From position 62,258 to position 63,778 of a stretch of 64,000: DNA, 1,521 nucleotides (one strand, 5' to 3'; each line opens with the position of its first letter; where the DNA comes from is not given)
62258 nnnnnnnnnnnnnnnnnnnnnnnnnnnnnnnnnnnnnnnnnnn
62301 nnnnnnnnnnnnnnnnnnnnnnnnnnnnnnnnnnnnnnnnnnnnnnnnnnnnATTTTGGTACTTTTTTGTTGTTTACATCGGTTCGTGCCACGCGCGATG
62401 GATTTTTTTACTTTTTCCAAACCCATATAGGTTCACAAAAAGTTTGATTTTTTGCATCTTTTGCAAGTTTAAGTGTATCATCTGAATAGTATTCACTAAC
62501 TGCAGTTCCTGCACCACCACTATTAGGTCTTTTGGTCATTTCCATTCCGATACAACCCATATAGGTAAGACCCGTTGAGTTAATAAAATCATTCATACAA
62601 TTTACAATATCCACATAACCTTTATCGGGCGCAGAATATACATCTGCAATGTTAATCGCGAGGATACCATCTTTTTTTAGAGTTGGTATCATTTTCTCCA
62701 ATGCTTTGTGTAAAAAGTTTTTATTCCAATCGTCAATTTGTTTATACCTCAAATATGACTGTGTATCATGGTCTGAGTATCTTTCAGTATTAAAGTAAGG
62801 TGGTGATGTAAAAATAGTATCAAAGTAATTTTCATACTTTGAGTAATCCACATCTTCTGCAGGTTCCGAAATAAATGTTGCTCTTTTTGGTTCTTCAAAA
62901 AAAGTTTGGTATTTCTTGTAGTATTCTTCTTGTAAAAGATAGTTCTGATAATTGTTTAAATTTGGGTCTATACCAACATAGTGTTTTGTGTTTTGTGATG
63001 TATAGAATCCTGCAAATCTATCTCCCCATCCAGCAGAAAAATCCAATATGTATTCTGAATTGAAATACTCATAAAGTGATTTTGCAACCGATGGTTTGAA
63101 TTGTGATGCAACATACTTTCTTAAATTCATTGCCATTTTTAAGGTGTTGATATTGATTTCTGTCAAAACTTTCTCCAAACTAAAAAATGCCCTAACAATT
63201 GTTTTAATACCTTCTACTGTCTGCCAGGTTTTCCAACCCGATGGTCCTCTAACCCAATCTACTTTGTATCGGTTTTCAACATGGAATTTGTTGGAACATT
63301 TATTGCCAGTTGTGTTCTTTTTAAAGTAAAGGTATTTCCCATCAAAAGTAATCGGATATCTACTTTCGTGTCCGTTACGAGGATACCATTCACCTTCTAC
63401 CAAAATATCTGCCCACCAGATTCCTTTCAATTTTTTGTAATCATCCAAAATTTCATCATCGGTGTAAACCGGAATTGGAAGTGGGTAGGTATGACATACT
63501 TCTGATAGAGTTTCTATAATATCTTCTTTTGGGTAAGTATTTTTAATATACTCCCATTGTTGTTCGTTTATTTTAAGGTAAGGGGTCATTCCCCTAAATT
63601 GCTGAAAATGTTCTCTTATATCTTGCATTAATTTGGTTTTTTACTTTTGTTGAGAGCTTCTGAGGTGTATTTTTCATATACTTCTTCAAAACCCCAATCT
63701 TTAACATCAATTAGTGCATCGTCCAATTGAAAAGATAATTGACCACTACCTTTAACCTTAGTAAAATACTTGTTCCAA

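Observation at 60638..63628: Tandem paralogous amino-methyltransferase-like genes with large novel N-terminal domains next to the DNA polymerase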

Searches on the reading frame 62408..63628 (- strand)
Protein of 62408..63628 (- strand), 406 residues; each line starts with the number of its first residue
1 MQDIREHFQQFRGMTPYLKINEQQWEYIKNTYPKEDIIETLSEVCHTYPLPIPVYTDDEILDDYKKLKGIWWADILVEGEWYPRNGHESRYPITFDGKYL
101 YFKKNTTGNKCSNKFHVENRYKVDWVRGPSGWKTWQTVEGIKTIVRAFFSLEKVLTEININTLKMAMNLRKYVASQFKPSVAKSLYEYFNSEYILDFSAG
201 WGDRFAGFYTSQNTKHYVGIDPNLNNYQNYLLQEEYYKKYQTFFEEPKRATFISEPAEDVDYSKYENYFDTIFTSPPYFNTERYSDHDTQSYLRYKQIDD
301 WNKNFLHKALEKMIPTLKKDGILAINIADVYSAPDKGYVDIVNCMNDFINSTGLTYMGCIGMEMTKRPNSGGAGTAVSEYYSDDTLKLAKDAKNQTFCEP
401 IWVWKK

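Call 3: search_protein_families(library=pfam, proteins=[window:62408-63628:-], max_evalue=1)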
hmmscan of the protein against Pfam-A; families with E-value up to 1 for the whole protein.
window:62408-63628:- (406 aa): 1 family
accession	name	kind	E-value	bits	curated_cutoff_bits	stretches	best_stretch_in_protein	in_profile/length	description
PF01555.25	N6_N4_Mtase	-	7.7e-07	29.7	26.7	1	270-345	2-65/221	DNA methylase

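Call 4: search_protein_families(library=phrogs, proteins=[window:62408-63628:-], max_evalue=0.01)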
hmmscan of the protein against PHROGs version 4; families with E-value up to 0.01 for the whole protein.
window:62408-63628:- (406 aa): 3 families
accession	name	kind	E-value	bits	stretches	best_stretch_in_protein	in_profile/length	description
phrog_12517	-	unknown function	3.9e-15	56.8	1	170-356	83-262/316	-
phrog_498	-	other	3e-09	37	1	244-356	449-558/633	DNA methyltransferase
phrog_67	-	other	2.1e-05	24.8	1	249-336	123-203/743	DNA methyltransferase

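Call 7: search_protein_families(library=ncbifam, proteins=[window:62408-63628:-], max_evalue=0.1)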
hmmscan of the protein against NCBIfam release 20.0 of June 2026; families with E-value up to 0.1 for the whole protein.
window:62408-63628:- (406 aa): 0 families

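Call 8: search_solved_structures(query=window:62408-63628:-, max_evalue=1, show_alignments=2)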
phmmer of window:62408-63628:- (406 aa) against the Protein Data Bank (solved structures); distinct sequences matched with E-value up to 1: 0.

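Call 10: search_dna_similar(query=window:62408-63628:-, collection=phages, mode=protein, max_rows=30, max_evalue=0.001)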
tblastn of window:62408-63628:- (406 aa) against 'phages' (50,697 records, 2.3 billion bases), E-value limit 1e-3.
Records with a match: 19; places in all: 19; records where one place covers at least 80% of the query: 0.
Best place of each record, by identity: <60% 19.
By first word of the organism name: Staphylococcus 7; Bacteroides 6; uncultured 2; Vibrio 2; Mammaliicoccus 2.
By host as written in the record: Mammaliicoccus vitulinus C6867 3; Mammaliicoccus sciuri C6854 3; - 2; Vibrio lentus 2; Mammaliicoccus sciuri KCTC 43031 2; Bacteroides thetaiotaomicron VPI-5494 1; Bacteroides thetaiotaomicron VPI-5485 1; Bacteroides thetaiotaomicron VPI-5487 1; and 4 more.
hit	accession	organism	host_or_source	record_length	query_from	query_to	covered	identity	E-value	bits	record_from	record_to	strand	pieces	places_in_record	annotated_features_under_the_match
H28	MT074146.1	Bacteroides phage SJC03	Bacteroides thetaiotaomicron VPI-5494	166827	95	335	59%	28.3%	1e-15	85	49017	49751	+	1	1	hypothetical protein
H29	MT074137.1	Bacteroides phage DAC16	Bacteroides thetaiotaomicron VPI-5485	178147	95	335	59%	27.9%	7e-15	83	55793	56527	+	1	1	hypothetical protein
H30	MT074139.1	Bacteroides phage DAC19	Bacteroides thetaiotaomicron VPI-5487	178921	95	335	59%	27.9%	7e-15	83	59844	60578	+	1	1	hypothetical protein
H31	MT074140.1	Bacteroides phage DAC20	Bacteroides thetaiotaomicron VPI-5488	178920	95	335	59%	27.9%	7e-15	83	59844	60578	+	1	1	hypothetical protein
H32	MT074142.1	Bacteroides phage DAC23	Bacteroides thetaiotaomicron VPI-5490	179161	95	335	59%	27.9%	7e-15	83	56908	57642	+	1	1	hypothetical protein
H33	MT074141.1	Bacteroides phage DAC22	Bacteroides thetaiotaomicron VPI-5489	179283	95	335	59%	27.9%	7e-15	83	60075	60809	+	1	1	hypothetical protein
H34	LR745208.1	uncultured phage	metagenomic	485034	151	331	45%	28.3%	2e-11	72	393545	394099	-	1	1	record has no annotation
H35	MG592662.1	Vibrio phage 2.058.O._10N.286.46.B8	Vibrio lentus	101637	173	371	49%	25.4%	8e-9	64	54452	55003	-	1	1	N-4 cytosine-specific DNA methylase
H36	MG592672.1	Vibrio phage 3.058.O._10N.286.46.B8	Vibrio lentus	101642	173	371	49%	25.4%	8e-9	64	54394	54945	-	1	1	N-4 cytosine-specific DNA methylase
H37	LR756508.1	uncultured phage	metagenomic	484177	129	317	47%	26.2%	2e-7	59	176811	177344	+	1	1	record has no annotation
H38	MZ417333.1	Staphylococcus phage PG-2021_40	Mammaliicoccus vitulinus C6867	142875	175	334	39%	28.2%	6e-4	48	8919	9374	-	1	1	record has no annotation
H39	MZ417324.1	Staphylococcus phage PG-2021_22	Mammaliicoccus sciuri C6854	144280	175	334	39%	28.2%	6e-4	48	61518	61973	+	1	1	record has no annotation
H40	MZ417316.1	Staphylococcus phage PG-2021_12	Mammaliicoccus vitulinus C6867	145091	175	334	39%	28.2%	6e-4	48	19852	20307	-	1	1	record has no annotation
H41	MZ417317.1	Staphylococcus phage PG-2021_14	Mammaliicoccus vitulinus C6867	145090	175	334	39%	28.2%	6e-4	48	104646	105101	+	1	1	record has no annotation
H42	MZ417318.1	Staphylococcus phage PG-2021_15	Staphylococcus xylosus M1997-2/10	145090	175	334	39%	28.2%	6e-4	48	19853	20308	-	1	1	record has no annotation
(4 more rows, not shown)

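Call 12: find_homologous_proteins(query=window:62408-63628:-, max_evalue=0.001)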
Query window:62408-63628:- (406 aa): 1674 proteins with E <= 0.001 among 4057 candidates; the best 120 are listed.
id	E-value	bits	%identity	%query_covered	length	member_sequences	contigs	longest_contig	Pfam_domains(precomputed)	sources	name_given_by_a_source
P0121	2.5e-279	944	99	100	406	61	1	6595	PF01555.25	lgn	-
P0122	1.0e-233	794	80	100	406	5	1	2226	PF01555.25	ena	-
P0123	4.1e-230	782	80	99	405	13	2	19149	PF01555.25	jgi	jgi:hypothetical protein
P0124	9.4e-230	781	80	99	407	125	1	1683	PF01555.25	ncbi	-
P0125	5.2e-224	762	78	99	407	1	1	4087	PF01555.25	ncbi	-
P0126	2.1e-199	681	70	100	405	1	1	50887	PF01555.25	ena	-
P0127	8.9e-194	662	67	100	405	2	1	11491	PF01555.25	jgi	-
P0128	9.1e-194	662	67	100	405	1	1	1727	PF01555.25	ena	-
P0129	2.7e-193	661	69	99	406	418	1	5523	PF01555.25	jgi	jgi:hypothetical protein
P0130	2.7e-193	661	67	100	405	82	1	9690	-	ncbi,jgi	jgi:hypothetical protein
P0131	1.7e-192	658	66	100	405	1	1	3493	PF01555.25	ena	-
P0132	8.6e-191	653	68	100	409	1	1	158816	PF01555.25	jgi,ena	jgi:hypothetical protein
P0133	9.0e-191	652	68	100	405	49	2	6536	PF01555.25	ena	-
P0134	1.2e-190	652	68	100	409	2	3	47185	PF01555.25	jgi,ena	jgi:hypothetical protein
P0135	1.8e-190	652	68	100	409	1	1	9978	PF01555.25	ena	-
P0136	4.0e-190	650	68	100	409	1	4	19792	PF01555.25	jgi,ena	jgi:hypothetical protein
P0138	1.1e-185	636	66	100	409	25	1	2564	PF01555.25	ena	-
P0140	1.7e-181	622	64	99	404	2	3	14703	PF01555.25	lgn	-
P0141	1.8e-180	619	64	97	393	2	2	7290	PF01555.25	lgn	-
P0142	1.0e-179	616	63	99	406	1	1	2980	PF01555.25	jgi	jgi:DNA modification methylase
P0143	4.3e-178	611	64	99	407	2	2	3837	PF01555.25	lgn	-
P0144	5.2e-177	607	64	99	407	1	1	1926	PF01555.25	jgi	jgi:hypothetical protein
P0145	2.8e-176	605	65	100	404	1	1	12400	PF01555.25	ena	-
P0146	2.9e-176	605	64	97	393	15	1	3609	PF01555.25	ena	-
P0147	3.6e-176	604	65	97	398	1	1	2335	PF01555.25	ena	-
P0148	1.1e-175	603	64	97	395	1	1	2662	PF01555.25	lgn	-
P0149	2.3e-175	602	63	99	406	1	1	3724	PF01555.25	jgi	jgi:hypothetical protein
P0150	3.0e-175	601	62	99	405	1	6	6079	PF01555.25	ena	-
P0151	8.1e-175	600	62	99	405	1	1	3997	PF01555.25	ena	-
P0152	1.7e-174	599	61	99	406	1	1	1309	PF01555.25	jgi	jgi:hypothetical protein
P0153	2.0e-174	599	62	99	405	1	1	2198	PF01555.25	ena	-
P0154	2.3e-174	598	63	100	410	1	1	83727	PF01555.25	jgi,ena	jgi:hypothetical protein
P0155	5.6e-174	597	64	100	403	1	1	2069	PF01555.25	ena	-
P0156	1.4e-173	596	64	100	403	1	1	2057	PF01555.25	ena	-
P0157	1.5e-173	596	64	100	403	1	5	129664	PF01555.25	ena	-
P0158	1.5e-173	596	64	100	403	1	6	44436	PF01555.25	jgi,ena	-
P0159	1.9e-173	595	64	100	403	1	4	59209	PF01555.25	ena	-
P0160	2.1e-173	595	64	100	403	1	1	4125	PF01555.25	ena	-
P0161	2.6e-173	595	64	100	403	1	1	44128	PF01555.25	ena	-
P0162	3.6e-173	595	64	100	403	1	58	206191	PF01555.25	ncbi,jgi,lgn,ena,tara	tara:strand:- start:3838 stop:5049 length:1212 start_codon:yes stop_codon:yes gene_type:complete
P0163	3.7e-173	594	64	100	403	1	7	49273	PF01555.25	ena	-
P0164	3.7e-173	594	64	100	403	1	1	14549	PF01555.25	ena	-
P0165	3.9e-173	594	64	100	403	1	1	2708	PF01555.25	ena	-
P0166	4.0e-173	594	64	100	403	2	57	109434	PF01555.25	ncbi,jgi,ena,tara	tara:strand:+ start:1155 stop:2366 length:1212 start_codon:yes stop_codon:yes gene_type:complete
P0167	4.2e-173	594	64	100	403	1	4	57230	PF01555.25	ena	-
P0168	4.7e-173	594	64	100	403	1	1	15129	PF01555.25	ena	-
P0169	5.0e-173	594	64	100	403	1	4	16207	PF01555.25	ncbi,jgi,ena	jgi:hypothetical protein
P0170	5.3e-173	594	64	100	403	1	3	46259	PF01555.25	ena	-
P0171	5.3e-173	594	61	99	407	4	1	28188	PF01555.25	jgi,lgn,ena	-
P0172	5.4e-173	594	64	100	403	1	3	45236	PF01555.25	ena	-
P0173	5.5e-173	594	64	100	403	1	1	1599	PF01555.25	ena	-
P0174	6.3e-173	594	64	100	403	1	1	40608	PF01555.25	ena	-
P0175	7.5e-173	593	64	100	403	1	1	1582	PF01555.25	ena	-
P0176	8.1e-173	593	64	100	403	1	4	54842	PF01555.25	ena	-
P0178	1.0e-172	593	64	100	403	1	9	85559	PF01555.25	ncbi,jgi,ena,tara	tara:strand:+ start:2551 stop:3762 length:1212 start_codon:yes stop_codon:yes gene_type:complete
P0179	1.0e-172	593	62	100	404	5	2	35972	PF01555.25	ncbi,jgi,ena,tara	tara:strand:- start:1280 stop:2494 length:1215 start_codon:yes stop_codon:yes gene_type:complete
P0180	1.0e-172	593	63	100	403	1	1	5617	PF01555.25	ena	-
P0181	1.1e-172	593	64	100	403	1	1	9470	PF01555.25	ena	-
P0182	1.2e-172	593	63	100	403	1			PF01555.25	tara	tara:strand:+ start:191 stop:1402 length:1212 start_codon:yes stop_codon:yes gene_type:complete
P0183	1.3e-172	593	63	100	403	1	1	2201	PF01555.25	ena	-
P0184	1.3e-172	593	64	100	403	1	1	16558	PF01555.25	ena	-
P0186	1.5e-172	592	65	97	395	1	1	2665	PF01555.25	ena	-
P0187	1.8e-172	592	63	100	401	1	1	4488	PF01555.25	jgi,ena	jgi:hypothetical protein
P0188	1.8e-172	592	65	97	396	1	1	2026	PF01555.25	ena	-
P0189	2.1e-172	592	65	97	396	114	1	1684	PF01555.25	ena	-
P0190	2.3e-172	592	63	100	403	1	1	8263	PF01555.25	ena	-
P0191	2.5e-172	592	62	100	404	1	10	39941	PF01555.25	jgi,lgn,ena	jgi:hypothetical protein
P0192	2.6e-172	592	62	100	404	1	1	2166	PF01555.25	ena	-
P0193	3.1e-172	591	63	100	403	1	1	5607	PF01555.25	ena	-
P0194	3.7e-172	591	62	100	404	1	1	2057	PF01555.25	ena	-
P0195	3.9e-172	591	61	100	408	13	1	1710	PF01555.25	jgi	-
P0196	4.1e-172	591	62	100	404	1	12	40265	PF01555.25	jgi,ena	jgi:hypothetical protein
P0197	8.1e-172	590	62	100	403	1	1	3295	PF01555.25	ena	-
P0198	8.5e-172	590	63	100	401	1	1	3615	PF01555.25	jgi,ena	-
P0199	1.4e-171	589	62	100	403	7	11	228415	PF01555.25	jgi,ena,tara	tara:strand:+ start:447 stop:1658 length:1212 start_codon:yes stop_codon:yes gene_type:complete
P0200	1.4e-171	589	63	100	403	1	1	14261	PF01555.25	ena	-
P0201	1.7e-171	589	63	100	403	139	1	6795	PF01555.25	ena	-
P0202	1.8e-171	589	62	99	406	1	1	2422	PF01555.25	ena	-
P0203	1.9e-171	589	62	100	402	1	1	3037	PF01555.25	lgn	-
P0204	1.9e-171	589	62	100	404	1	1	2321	PF01555.25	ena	-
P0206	2.2e-171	589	63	100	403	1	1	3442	PF01555.25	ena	-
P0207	2.8e-171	588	61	100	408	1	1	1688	PF01555.25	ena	-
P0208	3.3e-171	588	64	100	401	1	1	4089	PF01555.25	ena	-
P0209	4.0e-171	588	63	100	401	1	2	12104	PF01555.25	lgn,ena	-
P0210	4.2e-171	588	63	100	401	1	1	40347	PF01555.25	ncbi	-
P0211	4.9e-171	587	61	100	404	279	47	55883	PF01555.25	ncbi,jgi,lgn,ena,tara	jgi:hypothetical protein|tara:strand:- start:596 stop:1810 length:1215 start_codon:yes stop_codon:ye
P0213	5.9e-171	587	63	100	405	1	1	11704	PF01555.25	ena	-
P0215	6.4e-171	587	61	99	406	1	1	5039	PF01555.25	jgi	jgi:hypothetical protein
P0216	7.2e-171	587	61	100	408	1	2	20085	PF01555.25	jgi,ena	-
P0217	1.3e-170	586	62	100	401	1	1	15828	PF01555.25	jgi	-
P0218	1.5e-170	586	62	99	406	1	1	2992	PF01555.25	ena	-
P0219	1.5e-170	586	62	100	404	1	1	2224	PF01555.25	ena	-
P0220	1.6e-170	586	62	100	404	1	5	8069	PF01555.25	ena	-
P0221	2.1e-170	585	61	100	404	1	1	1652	PF01555.25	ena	-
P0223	4.3e-170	584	62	100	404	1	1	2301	PF01555.25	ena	-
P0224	4.4e-170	584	62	100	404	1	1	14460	PF01555.25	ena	-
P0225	4.9e-170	584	62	100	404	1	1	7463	PF01555.25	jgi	-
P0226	6.6e-170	584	61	100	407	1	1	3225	PF01555.25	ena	-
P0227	7.2e-170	584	61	100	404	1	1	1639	PF01555.25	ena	-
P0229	1.1e-169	583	61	100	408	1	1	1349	PF01555.25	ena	-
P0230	1.2e-169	583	61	100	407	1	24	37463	PF01555.25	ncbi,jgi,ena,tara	tara:strand:- start:310 stop:1533 length:1224 start_codon:yes stop_codon:yes gene_type:complete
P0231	1.3e-169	583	61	100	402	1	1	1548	PF01555.25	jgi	jgi:hypothetical protein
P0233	1.5e-169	583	61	100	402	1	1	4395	PF01555.25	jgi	jgi:hypothetical protein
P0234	1.5e-169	583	62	99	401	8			PF01555.25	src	-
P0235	1.7e-169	582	61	99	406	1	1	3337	PF01555.25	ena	-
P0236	1.7e-169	582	62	100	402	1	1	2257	PF01555.25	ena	-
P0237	1.8e-169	582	61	100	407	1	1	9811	PF01555.25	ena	-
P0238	1.8e-169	582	61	100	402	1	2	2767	PF01555.25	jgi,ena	jgi:hypothetical protein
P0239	1.8e-169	582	61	100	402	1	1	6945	PF01555.25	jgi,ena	jgi:hypothetical protein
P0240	2.0e-169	582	62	100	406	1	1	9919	PF01555.25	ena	-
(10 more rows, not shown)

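Call 17: find_encoding_contigs(protein=P0162, flank=10000, max_places=4)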
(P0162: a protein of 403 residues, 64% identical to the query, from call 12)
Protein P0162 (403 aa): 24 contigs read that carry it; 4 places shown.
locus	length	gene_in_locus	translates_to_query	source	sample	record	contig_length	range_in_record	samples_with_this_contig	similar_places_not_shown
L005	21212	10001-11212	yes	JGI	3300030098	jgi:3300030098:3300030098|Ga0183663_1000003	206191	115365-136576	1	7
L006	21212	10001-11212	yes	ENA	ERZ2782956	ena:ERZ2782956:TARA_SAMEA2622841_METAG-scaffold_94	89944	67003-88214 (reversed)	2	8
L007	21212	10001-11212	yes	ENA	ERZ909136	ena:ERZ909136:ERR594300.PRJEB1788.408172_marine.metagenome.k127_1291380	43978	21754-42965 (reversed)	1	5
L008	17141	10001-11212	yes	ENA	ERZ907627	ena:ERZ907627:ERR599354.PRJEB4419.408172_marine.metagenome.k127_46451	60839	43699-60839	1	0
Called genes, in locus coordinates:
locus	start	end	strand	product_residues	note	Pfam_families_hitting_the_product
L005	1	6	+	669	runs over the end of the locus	PF17975:RNR_Alpha, PF21995:RNR-II_ins_dom, PF02867:Ribonuc_red_lgC (faint)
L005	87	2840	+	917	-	PF13620:CarboxypepD_reg, PF13715:CarbopepD_reg_2, PF07715:Plug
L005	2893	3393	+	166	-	-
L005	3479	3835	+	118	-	-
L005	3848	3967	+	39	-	-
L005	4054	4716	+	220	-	-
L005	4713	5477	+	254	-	PF01555:N6_N4_Mtase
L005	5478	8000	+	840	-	PF03104:DNA_pol_B_exo1, PF10108:DNA_pol_B_exo2 (weak), PF00136:DNA_pol_B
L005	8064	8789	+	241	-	-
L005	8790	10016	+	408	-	-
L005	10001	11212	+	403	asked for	PF01555:N6_N4_Mtase (weak)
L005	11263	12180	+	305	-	PF05496:RuvB_N, PF13173:AAA_14, PF13401:AAA_22 (weak), PF00004:AAA, PF07728:AAA_5 (weak), PF13177:DNA_pol3_delta2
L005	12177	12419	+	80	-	-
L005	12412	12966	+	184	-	-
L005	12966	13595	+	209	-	PF00574:CLP_protease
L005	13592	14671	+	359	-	PF01555:N6_N4_Mtase (weak)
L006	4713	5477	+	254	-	PF01555:N6_N4_Mtase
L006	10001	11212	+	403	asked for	PF01555:N6_N4_Mtase (weak)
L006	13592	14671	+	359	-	PF01555:N6_N4_Mtase (weak)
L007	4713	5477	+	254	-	PF01555:N6_N4_Mtase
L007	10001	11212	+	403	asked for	PF01555:N6_N4_Mtase (weak)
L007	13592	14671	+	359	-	PF01555:N6_N4_Mtase (weak)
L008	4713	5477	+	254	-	PF01555:N6_N4_Mtase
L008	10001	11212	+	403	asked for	PF01555:N6_N4_Mtase (weak)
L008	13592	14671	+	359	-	PF01555:N6_N4_Mtase (weak)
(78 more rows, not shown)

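Call 27: search_solved_structures(query=A1, max_evalue=10, show_alignments=3)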
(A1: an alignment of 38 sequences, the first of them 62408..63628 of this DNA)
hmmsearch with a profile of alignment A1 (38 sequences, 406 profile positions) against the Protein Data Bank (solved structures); distinct sequences matched with E-value up to 10: 0.

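Call 38: get_annotated_region(hit=H29, flank=8000)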
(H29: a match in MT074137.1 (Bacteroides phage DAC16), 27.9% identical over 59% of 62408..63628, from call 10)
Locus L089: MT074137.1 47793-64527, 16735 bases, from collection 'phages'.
description: Bacteroides phage DAC16, complete genome.
organism: Bacteroides phage DAC16 (NCBI taxid 2710496)
taxonomy: Viruses; Duplodnaviria; Heunggongvirae; Uroviricota; Caudoviricetes
host: Bacteroides thetaiotaomicron VPI-5485; source: primary sewage effluent collected as it entered a drainage canal; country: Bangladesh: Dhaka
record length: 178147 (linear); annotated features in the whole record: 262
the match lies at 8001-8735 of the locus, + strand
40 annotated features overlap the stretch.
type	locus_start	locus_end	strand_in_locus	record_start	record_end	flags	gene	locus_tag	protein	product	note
CDS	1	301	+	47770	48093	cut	-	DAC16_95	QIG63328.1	hypothetical protein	-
CDS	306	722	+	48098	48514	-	-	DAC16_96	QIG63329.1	hypothetical protein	-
CDS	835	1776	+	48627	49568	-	-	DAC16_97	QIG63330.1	hypothetical protein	-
CDS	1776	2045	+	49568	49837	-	-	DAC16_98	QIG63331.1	hypothetical protein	-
CDS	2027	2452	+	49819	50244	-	-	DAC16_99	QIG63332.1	hypothetical protein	-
CDS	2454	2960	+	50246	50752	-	-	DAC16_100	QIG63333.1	hypothetical protein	-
CDS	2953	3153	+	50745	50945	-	-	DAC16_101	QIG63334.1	hypothetical protein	-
CDS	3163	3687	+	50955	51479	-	-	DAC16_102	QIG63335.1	hypothetical protein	-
CDS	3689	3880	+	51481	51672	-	-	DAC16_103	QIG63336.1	hypothetical protein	-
CDS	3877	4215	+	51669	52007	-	-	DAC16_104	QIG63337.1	hypothetical protein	-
CDS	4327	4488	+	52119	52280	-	-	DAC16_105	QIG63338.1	hypothetical protein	-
CDS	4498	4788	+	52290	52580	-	-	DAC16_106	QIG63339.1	hypothetical protein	-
CDS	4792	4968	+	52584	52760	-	-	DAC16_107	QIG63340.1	hypothetical protein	-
CDS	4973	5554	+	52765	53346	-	-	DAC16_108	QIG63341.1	hypothetical protein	-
CDS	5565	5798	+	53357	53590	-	-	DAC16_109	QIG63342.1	hypothetical protein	-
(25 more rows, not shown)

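Call 42: predict_structure(alignment_id=A3)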
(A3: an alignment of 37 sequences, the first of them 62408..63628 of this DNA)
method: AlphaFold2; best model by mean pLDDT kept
length: 406 residues; sequences in the alignment: 37
mean_pLDDT: 84.9   pTM: 0.83
mean pLDDT of the five models: 84.9, 84.6, 84.3, 84.0, 79.6
residues with pLDDT >= 90: 205; 70-90: 138; 50-70: 48; < 50: 15
segments of 3 or more residues with pLDDT < 50: 125-129, 369-377
pLDDT, mean of each block of 10 residues (from residue 1): 87 91 96 96 91 87 95 94 75 93 90 82 51 72 84 87 78 68 94 89 91 94 86 94 89 93 97 80 75 86 93 97 90 76 93 96 70 48 63 80 96
secondary structure, 60 per line:
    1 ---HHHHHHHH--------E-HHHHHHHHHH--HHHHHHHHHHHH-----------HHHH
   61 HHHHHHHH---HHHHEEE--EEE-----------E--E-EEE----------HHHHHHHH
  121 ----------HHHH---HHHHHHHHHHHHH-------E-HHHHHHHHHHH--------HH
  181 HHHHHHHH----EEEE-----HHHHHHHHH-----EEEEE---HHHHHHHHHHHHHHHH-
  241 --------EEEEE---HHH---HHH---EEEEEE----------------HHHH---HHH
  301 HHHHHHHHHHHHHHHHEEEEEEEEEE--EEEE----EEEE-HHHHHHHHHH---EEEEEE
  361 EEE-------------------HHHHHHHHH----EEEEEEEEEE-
elements in order: H4-11 H22-31 H34-45 H57-68 H72-75 E76-78 E81-83 E100-102 H113-120 H131-134 H138-150 H160-170 H179-188 E193-196 H202-210 E216-220 H224-239 E249-253 E269-274 H291-294 H298-316 E317-326 E329-332 E337-340 H342-351 E355-363 H383-391 E396-405

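Call 56: search_protein_families(library=padloc, proteins=[window:62408-63628:-], max_evalue=0.01)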
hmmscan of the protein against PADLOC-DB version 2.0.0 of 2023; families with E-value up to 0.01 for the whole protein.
window:62408-63628:- (406 aa): 4 families
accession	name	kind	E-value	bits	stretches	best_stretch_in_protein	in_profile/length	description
PDLC03387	MTase_II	-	5.3e-10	36.9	1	250-340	12-99/289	Type II methyltransferase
PDLC03353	MTase_II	-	0.00019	19.1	1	266-334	25-88/260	Type II methyltransferase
PDLC03260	MTase_II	-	0.0015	15.5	1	270-336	30-88/349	Type II methyltransferase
PDLC03282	MTase_II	-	0.0021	15.4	1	261-324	74-134/386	Type II methyltransferase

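Call 65: find_related_loci(query=A3, collection=viral_contigs, flank=10000)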
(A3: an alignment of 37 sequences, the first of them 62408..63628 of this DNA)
Query A3 (406 aa) in viral_contigs; peptide patterns used: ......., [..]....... (x = any residue, [..] = any of these).
600 stretches matched a pattern (row limit reached: there are more); 580 encode a relative of the query (tblastn E <= 1e-3); the best 80 are kept; 80 distinct loci.
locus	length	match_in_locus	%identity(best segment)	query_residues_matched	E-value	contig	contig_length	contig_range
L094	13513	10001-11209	80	4-406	0e+0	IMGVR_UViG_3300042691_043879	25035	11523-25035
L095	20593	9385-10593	80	4-406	0e+0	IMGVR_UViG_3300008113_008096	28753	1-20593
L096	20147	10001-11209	79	4-406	0e+0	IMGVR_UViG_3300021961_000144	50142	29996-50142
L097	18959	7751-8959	80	4-406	0e+0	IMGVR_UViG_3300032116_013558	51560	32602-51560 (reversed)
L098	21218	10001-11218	77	1-406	0e+0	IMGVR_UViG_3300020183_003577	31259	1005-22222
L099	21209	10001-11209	79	4-406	0e+0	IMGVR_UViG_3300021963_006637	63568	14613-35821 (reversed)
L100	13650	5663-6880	67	1-406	0e+0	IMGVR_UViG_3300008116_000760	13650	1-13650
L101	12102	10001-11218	67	1-406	0e+0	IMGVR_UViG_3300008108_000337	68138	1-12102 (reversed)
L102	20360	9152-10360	66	4-406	0e+0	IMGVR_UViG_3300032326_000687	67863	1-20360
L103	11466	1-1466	66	4-406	0e+0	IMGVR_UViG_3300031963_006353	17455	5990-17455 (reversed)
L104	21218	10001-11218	64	1-406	0e+0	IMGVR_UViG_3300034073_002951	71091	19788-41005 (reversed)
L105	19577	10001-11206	65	4-405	0e+0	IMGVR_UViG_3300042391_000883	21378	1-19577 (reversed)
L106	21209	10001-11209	69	4-406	0e+0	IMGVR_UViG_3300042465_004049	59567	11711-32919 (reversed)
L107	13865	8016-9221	64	1-406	7e-175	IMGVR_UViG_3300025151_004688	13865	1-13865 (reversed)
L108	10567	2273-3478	64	1-406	6e-175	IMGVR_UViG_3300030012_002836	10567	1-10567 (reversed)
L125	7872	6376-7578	59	2-406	1e-168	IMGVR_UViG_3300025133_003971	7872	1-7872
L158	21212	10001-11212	48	6-406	7e-129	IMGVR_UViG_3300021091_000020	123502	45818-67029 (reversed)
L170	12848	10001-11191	50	17-406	2e-127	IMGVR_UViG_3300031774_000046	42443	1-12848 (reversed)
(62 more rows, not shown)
